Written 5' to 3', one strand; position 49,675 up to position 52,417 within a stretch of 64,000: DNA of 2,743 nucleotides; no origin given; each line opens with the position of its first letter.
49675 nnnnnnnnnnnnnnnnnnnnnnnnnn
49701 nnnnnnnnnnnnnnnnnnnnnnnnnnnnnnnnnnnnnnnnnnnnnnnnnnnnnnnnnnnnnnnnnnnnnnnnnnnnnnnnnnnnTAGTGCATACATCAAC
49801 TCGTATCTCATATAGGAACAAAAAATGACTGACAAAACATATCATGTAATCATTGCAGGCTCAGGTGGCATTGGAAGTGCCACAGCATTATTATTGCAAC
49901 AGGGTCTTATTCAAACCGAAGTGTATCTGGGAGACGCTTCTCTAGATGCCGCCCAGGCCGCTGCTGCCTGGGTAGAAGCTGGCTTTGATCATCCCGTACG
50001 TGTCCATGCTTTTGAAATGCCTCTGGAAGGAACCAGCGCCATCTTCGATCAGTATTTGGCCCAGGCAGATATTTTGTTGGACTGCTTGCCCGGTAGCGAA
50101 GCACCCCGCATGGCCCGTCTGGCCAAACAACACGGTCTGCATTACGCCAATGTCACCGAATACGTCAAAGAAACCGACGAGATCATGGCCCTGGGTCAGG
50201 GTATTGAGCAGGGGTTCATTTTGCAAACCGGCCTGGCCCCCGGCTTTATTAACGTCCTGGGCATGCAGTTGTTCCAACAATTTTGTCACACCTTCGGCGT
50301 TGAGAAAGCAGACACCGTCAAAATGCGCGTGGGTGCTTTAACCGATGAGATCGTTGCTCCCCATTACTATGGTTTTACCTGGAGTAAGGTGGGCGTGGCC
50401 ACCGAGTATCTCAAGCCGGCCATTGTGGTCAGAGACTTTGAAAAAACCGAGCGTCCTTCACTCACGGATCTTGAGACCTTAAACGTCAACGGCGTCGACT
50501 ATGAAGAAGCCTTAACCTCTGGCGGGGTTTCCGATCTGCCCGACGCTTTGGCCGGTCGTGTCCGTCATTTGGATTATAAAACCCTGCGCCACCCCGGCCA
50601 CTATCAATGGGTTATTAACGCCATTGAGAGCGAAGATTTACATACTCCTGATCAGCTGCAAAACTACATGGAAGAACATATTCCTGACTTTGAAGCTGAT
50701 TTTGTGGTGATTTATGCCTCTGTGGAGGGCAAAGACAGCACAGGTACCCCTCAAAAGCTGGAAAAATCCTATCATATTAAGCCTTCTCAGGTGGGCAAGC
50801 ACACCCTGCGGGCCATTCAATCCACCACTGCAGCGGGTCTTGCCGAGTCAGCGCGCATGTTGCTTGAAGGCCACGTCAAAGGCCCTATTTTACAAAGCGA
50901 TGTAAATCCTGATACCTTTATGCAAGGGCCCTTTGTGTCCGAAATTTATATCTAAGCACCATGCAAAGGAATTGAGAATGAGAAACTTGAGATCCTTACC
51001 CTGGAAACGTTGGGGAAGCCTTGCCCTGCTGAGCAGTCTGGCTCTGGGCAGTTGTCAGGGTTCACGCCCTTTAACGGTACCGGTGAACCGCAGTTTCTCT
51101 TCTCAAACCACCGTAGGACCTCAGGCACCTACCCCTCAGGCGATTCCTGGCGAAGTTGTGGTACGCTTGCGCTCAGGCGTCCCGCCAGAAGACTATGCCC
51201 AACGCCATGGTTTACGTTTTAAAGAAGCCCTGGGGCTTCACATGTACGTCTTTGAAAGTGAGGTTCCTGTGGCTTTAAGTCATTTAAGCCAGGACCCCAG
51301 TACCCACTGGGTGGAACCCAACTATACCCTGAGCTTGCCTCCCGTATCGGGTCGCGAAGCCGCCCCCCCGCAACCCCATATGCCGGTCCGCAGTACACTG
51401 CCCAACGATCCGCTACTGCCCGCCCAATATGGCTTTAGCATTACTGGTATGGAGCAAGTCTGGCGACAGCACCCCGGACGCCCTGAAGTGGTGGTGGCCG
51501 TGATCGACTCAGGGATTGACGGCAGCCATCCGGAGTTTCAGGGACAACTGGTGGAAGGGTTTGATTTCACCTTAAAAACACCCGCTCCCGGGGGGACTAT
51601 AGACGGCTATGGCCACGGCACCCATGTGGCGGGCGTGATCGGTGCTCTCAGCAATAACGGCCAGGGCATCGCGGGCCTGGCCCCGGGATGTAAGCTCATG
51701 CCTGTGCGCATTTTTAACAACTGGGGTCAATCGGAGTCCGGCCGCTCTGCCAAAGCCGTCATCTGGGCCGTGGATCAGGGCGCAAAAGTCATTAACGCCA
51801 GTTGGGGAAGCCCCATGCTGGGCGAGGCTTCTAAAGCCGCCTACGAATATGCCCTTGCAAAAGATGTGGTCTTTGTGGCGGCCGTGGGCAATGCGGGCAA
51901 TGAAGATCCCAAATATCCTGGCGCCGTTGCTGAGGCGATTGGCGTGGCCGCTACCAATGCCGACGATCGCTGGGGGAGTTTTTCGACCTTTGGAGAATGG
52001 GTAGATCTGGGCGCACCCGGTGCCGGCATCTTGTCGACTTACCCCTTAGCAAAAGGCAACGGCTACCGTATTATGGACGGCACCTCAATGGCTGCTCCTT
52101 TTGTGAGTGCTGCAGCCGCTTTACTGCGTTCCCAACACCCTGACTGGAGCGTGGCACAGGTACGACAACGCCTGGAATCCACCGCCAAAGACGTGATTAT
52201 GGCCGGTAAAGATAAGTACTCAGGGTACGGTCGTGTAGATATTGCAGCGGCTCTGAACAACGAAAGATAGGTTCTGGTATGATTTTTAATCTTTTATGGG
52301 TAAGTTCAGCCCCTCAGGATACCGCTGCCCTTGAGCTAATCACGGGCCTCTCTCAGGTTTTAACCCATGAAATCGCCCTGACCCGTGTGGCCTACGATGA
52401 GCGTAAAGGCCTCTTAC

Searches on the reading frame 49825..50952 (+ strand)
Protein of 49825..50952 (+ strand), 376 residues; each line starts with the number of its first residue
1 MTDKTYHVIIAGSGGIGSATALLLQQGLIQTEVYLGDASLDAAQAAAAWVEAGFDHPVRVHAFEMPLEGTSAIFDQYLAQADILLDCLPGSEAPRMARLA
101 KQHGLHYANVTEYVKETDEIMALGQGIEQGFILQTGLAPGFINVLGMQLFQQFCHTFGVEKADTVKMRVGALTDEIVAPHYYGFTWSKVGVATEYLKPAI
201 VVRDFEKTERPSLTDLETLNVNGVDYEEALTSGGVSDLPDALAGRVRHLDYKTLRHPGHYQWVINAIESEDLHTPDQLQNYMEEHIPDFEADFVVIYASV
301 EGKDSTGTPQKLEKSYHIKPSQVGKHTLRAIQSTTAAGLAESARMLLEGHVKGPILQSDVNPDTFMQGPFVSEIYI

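Call 48: search_protein_families(library=pfam, proteins=[window:49825-50952:+], max_evalue=0.00001)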
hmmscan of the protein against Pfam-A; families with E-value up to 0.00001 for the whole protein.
window:49825-50952:+ (376 aa): 2 families
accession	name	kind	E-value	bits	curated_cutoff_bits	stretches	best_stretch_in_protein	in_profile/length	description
PF03435.24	Sacchrp_dh_NADP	-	1.3e-12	48.6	25.1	1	8-122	1-116/129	Saccharopine dehydrogenase NADP binding domain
PF16653.10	Sacchrp_dh_C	-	2.8e-12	47.8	31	1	136-364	1-246/265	Saccharopine dehydrogenase C-terminal domain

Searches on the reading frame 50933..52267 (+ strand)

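Call 48: search_protein_families(library=pfam, proteins=[window:50933-52267:+], max_evalue=0.00001)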
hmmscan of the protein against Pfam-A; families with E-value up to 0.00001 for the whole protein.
window:50933-52267:+ (445 aa): 1 family
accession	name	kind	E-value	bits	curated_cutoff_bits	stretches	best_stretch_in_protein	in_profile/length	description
PF00082.27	Peptidase_S8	-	2.2e-55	188.5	21.8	1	185-433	3-288/288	Subtilase family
